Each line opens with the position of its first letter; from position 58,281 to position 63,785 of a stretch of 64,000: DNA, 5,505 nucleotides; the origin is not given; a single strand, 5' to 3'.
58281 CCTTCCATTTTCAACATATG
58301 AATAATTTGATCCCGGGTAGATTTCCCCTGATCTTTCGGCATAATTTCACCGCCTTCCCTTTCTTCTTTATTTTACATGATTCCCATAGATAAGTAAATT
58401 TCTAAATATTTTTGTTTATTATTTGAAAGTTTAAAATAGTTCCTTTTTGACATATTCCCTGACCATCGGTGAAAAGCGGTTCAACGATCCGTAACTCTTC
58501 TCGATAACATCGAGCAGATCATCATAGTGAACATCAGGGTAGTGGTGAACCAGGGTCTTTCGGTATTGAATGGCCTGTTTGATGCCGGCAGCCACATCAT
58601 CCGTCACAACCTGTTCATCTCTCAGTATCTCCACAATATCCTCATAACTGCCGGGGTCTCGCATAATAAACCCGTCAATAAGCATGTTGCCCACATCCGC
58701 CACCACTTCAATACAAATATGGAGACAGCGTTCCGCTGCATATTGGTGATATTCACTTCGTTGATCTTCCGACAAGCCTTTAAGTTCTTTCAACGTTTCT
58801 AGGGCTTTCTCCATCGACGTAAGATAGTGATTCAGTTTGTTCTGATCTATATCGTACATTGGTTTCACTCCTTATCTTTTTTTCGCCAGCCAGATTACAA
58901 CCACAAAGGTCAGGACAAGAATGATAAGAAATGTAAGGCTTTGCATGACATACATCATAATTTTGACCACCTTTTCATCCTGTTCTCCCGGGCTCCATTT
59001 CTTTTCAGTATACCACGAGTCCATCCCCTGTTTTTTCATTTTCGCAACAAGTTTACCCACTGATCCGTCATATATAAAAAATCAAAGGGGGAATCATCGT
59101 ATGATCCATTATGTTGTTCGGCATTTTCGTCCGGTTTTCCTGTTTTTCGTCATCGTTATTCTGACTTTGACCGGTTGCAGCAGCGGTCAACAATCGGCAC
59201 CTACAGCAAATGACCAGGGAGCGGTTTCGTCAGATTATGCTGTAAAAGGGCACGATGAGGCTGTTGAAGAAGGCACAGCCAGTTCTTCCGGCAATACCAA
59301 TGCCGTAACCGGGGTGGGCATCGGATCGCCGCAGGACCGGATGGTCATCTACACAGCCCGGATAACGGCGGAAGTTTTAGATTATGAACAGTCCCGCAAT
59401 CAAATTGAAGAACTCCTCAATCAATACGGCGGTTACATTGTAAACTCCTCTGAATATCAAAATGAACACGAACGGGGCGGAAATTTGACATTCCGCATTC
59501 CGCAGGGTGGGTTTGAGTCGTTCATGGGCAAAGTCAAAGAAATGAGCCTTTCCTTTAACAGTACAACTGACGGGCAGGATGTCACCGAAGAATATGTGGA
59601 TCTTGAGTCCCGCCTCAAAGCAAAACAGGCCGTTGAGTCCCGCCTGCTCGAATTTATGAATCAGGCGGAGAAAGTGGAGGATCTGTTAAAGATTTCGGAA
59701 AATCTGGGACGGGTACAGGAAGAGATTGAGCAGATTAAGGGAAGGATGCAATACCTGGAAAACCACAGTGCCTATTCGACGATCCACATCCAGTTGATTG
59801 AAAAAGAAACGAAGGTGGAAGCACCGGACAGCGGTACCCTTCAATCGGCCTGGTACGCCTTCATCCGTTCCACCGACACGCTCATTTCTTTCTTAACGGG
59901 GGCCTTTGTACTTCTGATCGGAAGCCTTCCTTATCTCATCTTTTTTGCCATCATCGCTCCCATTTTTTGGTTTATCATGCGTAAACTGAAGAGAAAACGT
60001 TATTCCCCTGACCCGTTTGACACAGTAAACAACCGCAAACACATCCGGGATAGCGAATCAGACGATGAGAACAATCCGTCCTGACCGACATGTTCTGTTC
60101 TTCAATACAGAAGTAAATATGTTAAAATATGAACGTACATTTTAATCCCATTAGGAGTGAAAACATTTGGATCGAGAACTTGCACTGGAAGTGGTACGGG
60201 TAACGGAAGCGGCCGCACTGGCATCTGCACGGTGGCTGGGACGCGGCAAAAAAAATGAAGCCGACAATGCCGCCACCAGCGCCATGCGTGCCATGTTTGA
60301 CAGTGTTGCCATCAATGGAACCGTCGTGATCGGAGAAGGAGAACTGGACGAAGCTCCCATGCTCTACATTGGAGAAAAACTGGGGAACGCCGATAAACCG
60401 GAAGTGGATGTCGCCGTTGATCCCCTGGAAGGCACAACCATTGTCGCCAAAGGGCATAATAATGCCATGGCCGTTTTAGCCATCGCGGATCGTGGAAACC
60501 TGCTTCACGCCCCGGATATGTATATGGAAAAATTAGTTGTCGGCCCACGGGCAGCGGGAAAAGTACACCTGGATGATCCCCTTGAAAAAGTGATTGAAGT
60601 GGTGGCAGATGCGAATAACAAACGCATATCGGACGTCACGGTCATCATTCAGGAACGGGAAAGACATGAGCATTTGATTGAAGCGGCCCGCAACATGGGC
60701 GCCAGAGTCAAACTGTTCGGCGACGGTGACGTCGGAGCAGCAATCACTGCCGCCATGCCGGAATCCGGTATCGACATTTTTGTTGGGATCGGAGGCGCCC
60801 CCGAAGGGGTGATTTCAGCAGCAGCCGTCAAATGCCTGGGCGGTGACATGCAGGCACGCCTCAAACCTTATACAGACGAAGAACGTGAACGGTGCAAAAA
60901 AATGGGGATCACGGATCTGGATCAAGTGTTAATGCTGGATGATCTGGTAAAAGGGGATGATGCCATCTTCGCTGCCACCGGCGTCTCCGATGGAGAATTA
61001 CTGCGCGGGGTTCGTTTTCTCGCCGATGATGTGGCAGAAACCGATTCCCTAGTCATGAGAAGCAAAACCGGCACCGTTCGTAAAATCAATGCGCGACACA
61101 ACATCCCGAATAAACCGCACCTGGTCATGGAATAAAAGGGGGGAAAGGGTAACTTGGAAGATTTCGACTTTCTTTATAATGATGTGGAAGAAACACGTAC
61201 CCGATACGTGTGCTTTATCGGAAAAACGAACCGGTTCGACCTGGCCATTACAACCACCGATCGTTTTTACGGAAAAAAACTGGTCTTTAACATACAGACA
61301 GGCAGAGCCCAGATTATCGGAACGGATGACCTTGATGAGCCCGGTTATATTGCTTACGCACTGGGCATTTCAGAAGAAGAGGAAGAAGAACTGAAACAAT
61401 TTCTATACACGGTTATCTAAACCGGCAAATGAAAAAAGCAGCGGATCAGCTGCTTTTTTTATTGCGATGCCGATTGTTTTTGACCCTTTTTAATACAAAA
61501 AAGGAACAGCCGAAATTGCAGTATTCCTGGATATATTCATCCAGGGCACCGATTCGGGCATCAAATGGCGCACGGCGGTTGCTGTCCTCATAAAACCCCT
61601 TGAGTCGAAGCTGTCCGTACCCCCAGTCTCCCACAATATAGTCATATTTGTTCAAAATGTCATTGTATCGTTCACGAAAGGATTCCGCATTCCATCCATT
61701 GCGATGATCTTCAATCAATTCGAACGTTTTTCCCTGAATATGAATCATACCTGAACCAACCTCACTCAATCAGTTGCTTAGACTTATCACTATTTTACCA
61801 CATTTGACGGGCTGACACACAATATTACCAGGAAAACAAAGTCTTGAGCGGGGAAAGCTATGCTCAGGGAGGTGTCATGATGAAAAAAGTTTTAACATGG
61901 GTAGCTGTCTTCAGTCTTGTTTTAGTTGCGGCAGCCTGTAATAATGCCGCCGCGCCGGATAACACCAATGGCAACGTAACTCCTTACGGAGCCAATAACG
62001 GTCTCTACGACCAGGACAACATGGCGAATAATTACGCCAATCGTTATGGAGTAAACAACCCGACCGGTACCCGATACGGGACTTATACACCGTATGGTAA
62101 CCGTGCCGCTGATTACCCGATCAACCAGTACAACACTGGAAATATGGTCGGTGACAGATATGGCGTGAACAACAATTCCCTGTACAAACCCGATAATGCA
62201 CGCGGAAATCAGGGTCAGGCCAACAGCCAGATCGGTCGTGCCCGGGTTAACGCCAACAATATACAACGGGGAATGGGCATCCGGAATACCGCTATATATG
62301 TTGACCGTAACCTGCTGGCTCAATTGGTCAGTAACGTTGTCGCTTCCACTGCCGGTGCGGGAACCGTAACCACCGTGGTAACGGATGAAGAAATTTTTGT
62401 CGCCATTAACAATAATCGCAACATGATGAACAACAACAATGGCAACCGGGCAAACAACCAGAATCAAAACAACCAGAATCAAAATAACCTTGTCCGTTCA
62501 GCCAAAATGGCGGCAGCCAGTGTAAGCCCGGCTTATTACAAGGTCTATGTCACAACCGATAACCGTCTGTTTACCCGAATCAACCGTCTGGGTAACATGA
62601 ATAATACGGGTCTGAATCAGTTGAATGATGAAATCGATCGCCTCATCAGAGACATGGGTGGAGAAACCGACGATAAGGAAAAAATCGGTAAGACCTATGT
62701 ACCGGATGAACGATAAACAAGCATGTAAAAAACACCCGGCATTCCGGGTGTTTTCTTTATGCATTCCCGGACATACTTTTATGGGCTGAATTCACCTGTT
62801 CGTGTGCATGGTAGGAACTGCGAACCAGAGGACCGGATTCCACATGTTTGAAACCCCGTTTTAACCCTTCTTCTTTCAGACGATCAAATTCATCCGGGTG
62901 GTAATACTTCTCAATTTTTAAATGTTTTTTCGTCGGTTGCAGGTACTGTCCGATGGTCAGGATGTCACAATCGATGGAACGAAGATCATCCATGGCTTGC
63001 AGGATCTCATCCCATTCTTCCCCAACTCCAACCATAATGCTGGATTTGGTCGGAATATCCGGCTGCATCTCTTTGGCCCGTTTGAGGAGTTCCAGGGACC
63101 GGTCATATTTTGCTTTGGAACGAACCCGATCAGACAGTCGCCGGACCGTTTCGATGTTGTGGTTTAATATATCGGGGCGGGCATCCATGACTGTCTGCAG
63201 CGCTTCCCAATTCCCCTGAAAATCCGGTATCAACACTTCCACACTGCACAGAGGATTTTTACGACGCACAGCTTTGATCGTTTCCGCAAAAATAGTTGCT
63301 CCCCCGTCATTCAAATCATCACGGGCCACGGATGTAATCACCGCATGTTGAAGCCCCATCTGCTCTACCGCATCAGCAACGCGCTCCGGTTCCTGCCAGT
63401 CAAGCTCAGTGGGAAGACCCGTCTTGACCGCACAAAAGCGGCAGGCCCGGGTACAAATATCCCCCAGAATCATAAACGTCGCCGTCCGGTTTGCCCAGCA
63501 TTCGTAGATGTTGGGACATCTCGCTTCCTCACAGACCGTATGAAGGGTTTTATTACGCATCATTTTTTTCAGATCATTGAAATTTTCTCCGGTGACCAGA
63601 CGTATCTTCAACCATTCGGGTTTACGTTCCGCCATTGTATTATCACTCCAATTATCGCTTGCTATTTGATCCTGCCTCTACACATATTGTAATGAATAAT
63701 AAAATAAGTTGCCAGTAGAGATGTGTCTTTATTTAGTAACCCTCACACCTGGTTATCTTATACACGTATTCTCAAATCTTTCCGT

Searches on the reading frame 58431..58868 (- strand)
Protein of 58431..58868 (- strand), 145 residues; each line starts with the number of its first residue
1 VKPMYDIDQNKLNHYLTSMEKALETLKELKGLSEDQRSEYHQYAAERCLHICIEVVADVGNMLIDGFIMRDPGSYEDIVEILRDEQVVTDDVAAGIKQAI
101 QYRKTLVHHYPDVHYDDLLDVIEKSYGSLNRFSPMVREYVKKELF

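Call 70: search_protein_families(library=pfam, proteins=[window:58431-58868:-], max_evalue=0.01)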
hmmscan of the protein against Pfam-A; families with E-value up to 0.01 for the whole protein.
window:58431-58868:- (145 aa): 1 family
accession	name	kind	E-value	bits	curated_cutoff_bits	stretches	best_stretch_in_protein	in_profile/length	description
PF01934.22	HepT-like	-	6.7e-26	90.8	23.5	1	19-133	1-117/120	Ribonuclease HepT-like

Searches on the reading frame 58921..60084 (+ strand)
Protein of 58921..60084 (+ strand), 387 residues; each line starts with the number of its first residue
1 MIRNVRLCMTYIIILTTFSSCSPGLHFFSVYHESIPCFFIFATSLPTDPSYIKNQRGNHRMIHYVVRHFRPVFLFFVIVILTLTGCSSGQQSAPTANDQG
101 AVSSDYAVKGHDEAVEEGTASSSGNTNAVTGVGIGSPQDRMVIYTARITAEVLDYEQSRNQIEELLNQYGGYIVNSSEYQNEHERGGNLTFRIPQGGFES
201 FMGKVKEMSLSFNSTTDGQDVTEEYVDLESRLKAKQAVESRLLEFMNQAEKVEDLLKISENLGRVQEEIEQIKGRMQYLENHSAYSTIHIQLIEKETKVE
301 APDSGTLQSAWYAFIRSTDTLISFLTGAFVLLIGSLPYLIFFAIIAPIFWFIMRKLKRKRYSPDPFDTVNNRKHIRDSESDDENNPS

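Call 70: search_protein_families(library=pfam, proteins=[window:58921-60084:+], max_evalue=0.01)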
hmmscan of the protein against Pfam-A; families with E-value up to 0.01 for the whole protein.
window:58921-60084:+ (387 aa): 1 family
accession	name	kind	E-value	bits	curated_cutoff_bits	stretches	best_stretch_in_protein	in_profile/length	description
PF14257.11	DUF4349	-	2.8e-60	203.8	27.7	1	140-350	1-213/213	Domain of unknown function (DUF4349)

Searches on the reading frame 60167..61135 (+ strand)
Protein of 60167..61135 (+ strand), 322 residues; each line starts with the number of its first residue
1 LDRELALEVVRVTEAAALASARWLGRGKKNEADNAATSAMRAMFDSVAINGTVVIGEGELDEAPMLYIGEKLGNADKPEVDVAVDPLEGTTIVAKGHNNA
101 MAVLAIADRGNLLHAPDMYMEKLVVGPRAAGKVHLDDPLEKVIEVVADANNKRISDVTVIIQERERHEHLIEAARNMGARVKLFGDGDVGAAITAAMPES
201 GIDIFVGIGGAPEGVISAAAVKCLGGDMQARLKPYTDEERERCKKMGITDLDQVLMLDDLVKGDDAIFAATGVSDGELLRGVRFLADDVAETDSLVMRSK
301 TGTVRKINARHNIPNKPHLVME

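Call 70: search_protein_families(library=pfam, proteins=[window:60167-61135:+], max_evalue=0.01)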
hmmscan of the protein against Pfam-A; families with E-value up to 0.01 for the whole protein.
window:60167-61135:+ (322 aa): 1 family
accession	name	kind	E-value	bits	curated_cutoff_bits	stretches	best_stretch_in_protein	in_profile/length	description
PF03320.18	FBPase_glpX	-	4.5e-142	472.9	27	1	3-311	1-307/307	Bacterial fructose-1,6-bisphosphatase, glpX-encoded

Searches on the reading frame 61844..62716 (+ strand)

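Call 70: search_protein_families(library=pfam, proteins=[window:61844-62716:+], max_evalue=0.01)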
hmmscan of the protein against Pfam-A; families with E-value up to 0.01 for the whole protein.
window:61844-62716:+ (290 aa): 1 family
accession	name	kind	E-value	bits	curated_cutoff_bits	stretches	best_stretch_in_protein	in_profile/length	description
PF09580.15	Spore_YhcN_YlaJ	-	1.7e-10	41.6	26.3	1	110-271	10-157/158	Sporulation lipoprotein YhcN/YlaJ (Spore_YhcN_YlaJ)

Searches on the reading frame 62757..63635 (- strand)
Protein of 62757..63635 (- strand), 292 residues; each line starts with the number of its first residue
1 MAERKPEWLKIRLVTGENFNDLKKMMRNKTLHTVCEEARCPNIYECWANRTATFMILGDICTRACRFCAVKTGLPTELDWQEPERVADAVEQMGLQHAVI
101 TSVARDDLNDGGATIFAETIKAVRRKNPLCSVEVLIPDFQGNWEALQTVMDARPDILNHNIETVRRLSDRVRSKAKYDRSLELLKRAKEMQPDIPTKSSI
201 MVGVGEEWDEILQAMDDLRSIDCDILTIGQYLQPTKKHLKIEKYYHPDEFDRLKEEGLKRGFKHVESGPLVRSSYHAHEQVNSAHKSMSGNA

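Call 93: search_protein_families(library=pfam, proteins=[window:62757-63635:-], max_evalue=0.01)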
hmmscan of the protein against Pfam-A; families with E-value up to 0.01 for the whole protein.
window:62757-63635:- (292 aa): 2 families
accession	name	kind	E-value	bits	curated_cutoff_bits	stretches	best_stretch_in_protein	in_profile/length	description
PF04055.27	Radical_SAM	-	1.9e-21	77.4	29.5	1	55-218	1-166/166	Radical SAM superfamily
PF16881.10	LIAS_N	-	4e-13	50.1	27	1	3-40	59-96/96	N-terminal domain of lipoyl synthase of Radical_SAM family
